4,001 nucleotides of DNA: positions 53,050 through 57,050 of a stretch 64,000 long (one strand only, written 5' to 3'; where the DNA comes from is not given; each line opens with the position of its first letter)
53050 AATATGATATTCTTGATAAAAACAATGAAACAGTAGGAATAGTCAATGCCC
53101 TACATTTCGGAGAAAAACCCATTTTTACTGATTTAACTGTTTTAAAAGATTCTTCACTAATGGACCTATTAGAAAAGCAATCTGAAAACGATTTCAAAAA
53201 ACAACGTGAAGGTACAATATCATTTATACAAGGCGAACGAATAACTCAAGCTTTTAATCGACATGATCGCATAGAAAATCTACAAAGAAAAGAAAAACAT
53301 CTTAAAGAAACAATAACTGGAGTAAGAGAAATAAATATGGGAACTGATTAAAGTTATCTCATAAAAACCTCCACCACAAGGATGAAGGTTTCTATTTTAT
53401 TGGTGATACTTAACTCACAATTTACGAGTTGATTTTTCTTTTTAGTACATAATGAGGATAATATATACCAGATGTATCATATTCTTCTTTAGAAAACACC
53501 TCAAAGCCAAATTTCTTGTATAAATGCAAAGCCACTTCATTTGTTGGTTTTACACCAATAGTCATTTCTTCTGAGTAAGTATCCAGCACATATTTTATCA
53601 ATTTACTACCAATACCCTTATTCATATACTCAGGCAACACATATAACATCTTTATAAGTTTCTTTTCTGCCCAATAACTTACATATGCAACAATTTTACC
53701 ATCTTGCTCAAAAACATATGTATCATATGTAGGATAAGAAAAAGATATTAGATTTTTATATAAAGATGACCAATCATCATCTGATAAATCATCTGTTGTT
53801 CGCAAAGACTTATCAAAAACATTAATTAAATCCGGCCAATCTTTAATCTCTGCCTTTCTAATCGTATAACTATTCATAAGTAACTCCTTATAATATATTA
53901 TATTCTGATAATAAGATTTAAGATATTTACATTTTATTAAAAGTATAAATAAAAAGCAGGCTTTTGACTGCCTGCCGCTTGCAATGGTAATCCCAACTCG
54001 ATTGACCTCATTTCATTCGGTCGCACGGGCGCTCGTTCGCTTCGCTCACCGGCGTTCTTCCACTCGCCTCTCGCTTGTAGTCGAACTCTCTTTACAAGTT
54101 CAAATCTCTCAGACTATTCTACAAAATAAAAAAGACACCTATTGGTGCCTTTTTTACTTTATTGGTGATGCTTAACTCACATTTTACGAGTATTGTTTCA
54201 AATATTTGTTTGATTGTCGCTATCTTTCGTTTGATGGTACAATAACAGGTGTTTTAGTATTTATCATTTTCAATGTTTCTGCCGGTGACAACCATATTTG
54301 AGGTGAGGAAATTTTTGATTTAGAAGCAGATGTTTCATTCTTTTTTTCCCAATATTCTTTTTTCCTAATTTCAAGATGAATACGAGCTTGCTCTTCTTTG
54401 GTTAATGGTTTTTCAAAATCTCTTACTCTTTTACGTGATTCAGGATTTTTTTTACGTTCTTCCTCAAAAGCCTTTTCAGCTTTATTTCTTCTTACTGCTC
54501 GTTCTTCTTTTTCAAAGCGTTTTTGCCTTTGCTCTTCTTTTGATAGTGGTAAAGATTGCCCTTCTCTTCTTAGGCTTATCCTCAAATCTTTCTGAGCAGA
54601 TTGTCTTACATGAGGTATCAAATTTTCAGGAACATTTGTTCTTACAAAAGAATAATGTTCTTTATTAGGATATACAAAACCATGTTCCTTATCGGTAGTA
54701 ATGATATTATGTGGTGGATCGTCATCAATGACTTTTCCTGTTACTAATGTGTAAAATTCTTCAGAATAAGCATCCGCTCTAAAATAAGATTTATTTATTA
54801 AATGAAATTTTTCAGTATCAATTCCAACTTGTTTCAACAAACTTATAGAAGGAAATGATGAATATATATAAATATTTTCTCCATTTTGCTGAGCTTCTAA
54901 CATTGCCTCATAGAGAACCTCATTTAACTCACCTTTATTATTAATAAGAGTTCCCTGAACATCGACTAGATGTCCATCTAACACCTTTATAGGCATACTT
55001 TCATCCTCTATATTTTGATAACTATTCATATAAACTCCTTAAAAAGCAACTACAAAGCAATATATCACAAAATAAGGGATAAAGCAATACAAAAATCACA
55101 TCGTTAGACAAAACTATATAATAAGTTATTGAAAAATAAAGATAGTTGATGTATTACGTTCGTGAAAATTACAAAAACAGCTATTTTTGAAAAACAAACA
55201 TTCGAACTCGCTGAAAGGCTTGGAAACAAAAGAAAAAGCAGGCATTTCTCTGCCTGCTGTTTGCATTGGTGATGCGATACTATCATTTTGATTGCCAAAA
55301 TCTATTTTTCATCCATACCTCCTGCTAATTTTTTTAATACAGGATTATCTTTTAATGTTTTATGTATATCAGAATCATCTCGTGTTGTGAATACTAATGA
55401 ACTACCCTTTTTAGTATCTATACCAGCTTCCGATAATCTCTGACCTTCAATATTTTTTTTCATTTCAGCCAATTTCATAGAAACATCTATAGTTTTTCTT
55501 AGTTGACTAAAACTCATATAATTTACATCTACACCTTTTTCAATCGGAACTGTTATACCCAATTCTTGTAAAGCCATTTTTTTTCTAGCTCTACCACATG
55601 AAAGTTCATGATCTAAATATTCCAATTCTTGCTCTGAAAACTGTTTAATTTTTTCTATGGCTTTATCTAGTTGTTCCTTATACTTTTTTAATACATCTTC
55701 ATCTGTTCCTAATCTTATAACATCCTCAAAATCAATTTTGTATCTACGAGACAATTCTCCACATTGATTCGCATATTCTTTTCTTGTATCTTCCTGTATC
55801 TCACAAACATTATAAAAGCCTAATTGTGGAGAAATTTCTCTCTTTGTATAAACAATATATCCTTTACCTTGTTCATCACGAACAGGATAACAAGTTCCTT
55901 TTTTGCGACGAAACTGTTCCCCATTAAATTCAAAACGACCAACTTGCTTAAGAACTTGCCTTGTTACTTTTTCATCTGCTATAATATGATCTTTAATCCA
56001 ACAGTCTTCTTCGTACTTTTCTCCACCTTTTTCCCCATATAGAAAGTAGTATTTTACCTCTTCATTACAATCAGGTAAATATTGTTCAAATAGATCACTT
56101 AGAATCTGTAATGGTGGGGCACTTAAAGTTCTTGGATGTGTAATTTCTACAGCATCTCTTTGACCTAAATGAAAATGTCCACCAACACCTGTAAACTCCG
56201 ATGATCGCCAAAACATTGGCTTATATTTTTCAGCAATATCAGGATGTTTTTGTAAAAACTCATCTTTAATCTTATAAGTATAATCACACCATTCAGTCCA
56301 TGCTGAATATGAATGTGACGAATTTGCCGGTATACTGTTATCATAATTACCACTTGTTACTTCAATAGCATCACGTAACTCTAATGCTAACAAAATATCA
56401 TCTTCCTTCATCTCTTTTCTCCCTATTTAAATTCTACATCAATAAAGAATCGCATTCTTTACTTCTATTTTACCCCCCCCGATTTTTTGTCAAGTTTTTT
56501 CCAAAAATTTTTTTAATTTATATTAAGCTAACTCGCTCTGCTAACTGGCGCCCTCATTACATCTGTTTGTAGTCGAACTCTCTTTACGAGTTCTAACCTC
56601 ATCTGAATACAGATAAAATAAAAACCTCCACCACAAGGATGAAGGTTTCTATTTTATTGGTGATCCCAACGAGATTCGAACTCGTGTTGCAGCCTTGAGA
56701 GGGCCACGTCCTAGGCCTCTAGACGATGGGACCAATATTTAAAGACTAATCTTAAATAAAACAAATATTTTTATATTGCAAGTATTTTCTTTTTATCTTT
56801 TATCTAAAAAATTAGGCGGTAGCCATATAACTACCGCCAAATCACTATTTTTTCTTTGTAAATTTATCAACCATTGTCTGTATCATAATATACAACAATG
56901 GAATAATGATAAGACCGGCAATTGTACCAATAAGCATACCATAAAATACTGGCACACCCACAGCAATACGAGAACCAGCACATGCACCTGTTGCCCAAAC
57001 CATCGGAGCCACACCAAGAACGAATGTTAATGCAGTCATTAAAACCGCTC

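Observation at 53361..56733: tRNA-Glu-anchored array of single-gene modules bounded by tRNA-tail-derived repeats, with no recombinase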

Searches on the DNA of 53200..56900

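Call 6: search_rna_families(source=window, start=53200, end=56900, threshold=evalue, max_evalue=10, show_alignments=4)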
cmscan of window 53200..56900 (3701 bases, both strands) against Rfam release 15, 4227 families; matches with E-value up to 10: 16.
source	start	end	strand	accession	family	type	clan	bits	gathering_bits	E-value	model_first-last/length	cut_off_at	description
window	56661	56733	-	RF00005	tRNA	Gene; tRNA;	CL00001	52.4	29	1.3e-09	1-71/71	no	tRNA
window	56806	56883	-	RF00368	sroB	Gene; sRNA;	-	25.2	44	3.9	1-83/83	no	sroB RNA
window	54123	54162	+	RF03751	mir-7445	Gene; miRNA;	-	24.7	79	0.39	1-60/60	no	mir-7445 microRNA precursor family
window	55819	55889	-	RF04331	Plastid-clpP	Cis-reg;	-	23.1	55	1.2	1-69/69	no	Plastid-clpP 5UTR RNA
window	53358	53452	-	RF01771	rnk_leader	Cis-reg; leader;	-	22.5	50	1.4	1-109/109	no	Enterobacteria rnk leader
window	56604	56671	-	RF01896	mir-142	Gene; miRNA;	-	22.4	57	0.32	1-85/85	no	mir-142 microRNA precursor family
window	54117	54224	-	RF02502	Atu_C8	Gene; sRNA;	-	21.8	50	0.52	1-122/122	no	Rhizobiales sRNA Atu_C8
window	56599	56658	-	RF01742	lactis-plasmid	Gene; sRNA;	-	21.7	70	3.8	1-106/106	no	lactis-plasmid RNA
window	54109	54178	-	RF01896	mir-142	Gene; miRNA;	-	20.3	57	1.1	1-85/85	no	mir-142 microRNA precursor family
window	56612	56721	-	RF01771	rnk_leader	Cis-reg; leader;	-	19.9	50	5.6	1-109/109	no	Enterobacteria rnk leader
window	56660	56813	-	RF02956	DUF2693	Gene; sRNA;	-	19.1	81.3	1.4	1-165/165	no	DUF2693 RNA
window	56645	56682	-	RF01371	CRISPR-DR58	Gene; CRISPR;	-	18.9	38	3.8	1-37/37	no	CRISPR RNA direct repeat element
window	55226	55249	-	RF00489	ctRNA_p42d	Gene; antisense;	-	17.5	50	4.2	1-46/46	no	ctRNA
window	53956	54025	-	RF02684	Twister-P5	Gene; ribozyme;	CL00120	17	37.6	3.3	1-58/58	no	Type-P5 twister ribozyme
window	56600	56672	+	RF01896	mir-142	Gene; miRNA;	-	17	57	8.7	1-85/85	no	mir-142 microRNA precursor family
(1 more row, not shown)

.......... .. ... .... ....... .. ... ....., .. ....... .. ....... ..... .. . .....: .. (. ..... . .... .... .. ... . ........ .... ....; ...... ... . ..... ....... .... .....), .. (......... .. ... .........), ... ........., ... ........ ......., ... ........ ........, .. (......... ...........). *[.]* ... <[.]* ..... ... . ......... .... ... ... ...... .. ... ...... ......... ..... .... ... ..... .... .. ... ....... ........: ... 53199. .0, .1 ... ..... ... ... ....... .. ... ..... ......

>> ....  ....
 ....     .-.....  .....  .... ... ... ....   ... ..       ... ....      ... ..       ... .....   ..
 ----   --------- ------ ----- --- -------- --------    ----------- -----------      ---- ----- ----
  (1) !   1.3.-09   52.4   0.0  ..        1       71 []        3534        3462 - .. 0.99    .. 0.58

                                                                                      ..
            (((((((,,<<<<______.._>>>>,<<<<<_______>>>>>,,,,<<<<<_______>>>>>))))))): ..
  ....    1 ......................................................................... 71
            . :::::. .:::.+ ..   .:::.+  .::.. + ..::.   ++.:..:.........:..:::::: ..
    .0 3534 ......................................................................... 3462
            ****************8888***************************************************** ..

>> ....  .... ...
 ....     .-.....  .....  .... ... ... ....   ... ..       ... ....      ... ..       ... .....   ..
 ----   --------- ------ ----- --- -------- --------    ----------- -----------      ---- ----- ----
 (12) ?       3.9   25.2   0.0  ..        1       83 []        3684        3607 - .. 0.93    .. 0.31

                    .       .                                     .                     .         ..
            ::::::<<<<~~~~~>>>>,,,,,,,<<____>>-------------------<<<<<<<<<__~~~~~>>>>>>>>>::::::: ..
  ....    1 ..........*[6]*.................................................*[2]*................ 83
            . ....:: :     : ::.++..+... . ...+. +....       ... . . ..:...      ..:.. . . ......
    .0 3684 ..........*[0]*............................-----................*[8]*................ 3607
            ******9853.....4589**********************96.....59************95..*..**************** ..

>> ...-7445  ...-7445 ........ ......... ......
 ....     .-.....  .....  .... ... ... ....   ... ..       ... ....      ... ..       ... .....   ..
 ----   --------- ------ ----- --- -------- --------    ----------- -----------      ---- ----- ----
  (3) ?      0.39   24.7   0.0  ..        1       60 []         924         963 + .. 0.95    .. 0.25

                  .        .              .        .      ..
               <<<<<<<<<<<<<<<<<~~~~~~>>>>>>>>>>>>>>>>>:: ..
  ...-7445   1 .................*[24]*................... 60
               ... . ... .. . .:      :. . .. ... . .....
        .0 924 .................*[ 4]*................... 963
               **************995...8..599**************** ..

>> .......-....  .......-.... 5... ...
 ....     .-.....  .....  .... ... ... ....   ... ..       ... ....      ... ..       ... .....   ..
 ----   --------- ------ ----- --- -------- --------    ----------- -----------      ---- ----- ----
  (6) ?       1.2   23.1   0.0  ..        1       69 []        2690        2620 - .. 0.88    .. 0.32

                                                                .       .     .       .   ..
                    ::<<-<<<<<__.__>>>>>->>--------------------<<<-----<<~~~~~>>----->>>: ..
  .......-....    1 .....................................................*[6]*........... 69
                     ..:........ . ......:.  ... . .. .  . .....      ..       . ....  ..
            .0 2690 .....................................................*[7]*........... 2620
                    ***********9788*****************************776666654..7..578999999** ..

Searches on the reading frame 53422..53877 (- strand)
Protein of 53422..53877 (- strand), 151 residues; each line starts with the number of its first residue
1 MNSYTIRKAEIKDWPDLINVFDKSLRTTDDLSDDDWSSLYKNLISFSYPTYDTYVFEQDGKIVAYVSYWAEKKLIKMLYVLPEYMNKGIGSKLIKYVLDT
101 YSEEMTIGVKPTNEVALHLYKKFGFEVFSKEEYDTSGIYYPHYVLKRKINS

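Call 10: search_protein_families(library=pfam, proteins=[window:53422-53877:-], max_evalue=0.01)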
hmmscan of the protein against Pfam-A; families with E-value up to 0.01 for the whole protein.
window:53422-53877:- (151 aa): 9 families
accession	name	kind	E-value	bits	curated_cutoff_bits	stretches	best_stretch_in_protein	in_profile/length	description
PF00583.31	Acetyltransf_1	-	7.1e-16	59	20.7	1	40-125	24-116/116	Acetyltransferase (GNAT) family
PF13508.13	Acetyltransf_7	-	4.4e-15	56.3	27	1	51-127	3-84/84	Acetyltransferase (GNAT) domain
PF13673.13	Acetyltransf_10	-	9.2e-13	48.7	23.6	1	49-140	29-121/128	Acetyltransferase (GNAT) domain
PF13527.13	Acetyltransf_9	-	2.8e-07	31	25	1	5-127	1-126/127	Acetyltransferase (GNAT) domain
PF08445.16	FR47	-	2.3e-06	27.9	22.1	1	75-132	24-84/86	FR47-like protein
PF14542.12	Acetyltransf_CG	-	0.00031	21.3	30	1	54-104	2-56/80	GCN5-related N-acetyl-transferase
PF01853.24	MOZ_SAS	-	0.0037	17.4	32.2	1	51-126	49-133/180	MOZ/SAS family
PF13420.13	Acetyltransf_4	-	0.0077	16.7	24.3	1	54-131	52-140/155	Acetyltransferase (GNAT) domain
PF21278.2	YlmH_1st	-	0.0083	16.6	27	0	84-136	5-56/65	YlmH, N-terminal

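Call 55: find_encoding_contigs(protein=window:53422-53877:-, flank=10000, max_places=8)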
Protein window:53422-53877:- (151 aa): no gene with exactly this product is on record in the collection.

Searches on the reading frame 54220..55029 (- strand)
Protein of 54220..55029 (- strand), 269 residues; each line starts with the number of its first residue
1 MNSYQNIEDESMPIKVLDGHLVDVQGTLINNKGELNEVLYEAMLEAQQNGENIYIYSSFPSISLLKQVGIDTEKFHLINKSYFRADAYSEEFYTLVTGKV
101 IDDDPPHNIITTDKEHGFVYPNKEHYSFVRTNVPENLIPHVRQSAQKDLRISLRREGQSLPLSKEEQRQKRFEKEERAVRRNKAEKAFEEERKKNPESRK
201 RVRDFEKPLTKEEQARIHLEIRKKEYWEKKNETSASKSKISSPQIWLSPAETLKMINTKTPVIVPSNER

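Call 10: search_protein_families(library=pfam, proteins=[window:54220-55029:-], max_evalue=0.01)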
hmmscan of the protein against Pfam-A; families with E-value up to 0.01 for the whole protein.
window:54220-55029:- (269 aa): 0 families

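Call 79: find_encoding_contigs(protein=window:54220-55029:-, flank=8000, max_places=6)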
Protein window:54220-55029:- (269 aa): no gene with exactly this product is on record in the collection.

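Call 80: find_homologous_proteins(query=window:54220-55029:-, max_evalue=0.00001)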
Query window:54220-55029:- (269 aa): 5 proteins with E <= 0.00001 among 281 candidates.
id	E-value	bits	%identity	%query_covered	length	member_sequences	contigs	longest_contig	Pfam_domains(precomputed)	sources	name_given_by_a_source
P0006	1.2e-163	560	97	100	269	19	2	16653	-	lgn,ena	-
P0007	2.1e-158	543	93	100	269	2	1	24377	-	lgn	-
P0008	2.2e-152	523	90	100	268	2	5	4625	-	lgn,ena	-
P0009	9.2e-69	250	83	52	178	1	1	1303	-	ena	-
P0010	2.9e-32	130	51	51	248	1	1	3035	-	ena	-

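Call 81: find_encoding_contigs(protein=P0006, flank=8000, max_places=4)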
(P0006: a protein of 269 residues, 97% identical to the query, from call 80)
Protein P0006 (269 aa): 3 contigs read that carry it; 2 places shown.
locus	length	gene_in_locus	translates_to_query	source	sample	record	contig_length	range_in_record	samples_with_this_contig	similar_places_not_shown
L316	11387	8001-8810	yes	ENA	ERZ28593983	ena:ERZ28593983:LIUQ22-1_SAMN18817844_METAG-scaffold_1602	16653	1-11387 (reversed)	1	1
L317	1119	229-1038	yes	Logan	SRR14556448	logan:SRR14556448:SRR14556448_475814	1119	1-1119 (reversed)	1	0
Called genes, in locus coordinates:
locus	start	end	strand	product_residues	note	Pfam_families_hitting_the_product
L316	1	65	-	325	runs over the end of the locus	PF02016:Peptidase_S66, PF17676:Peptidase_S66C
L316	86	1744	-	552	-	PF00753:Lactamase_B, PF12706:Lactamase_B_2, PF23023:Anti-Pycsar_Apyc1 (faint), PF22505:RNase_J_b_CASP, PF07521:RMMBL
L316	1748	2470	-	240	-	PF03099:BPL_LplA_LipB, PF02237:BPL_C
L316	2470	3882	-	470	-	PF00361:Proton_antipo_M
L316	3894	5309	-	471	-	PF00361:Proton_antipo_M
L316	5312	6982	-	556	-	-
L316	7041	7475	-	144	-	-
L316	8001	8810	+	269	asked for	-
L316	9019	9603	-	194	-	PF13606:Ank_3 (faint), PF13637:Ank_4 (weak), PF12796:Ank_2, PF13857:Ank_5, PF00023:Ank (weak), PF12796:Ank_2, PF13637:Ank_4 (weak), PF00023:Ank (weak)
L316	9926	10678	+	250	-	-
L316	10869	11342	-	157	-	-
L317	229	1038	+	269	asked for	-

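Call 82: find_encoding_contigs(protein=P0007, flank=8000, max_places=3)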
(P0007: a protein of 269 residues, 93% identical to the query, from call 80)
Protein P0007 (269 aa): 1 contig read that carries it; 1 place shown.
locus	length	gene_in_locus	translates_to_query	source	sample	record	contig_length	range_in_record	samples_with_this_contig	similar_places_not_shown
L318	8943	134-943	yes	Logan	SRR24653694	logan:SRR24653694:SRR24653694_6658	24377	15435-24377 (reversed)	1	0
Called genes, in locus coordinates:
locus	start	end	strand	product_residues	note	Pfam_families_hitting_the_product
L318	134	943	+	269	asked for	-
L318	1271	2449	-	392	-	PF00155:Aminotran_1_2, PF01041:DegT_DnrJ_EryC1, PF01053:Cys_Met_Meta_PP (weak)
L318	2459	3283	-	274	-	PF00056:Ldh_1_N, PF02866:Ldh_1_C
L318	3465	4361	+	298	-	-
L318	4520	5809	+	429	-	PF03702:AnmK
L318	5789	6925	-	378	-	-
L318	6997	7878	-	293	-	-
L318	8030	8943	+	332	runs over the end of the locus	-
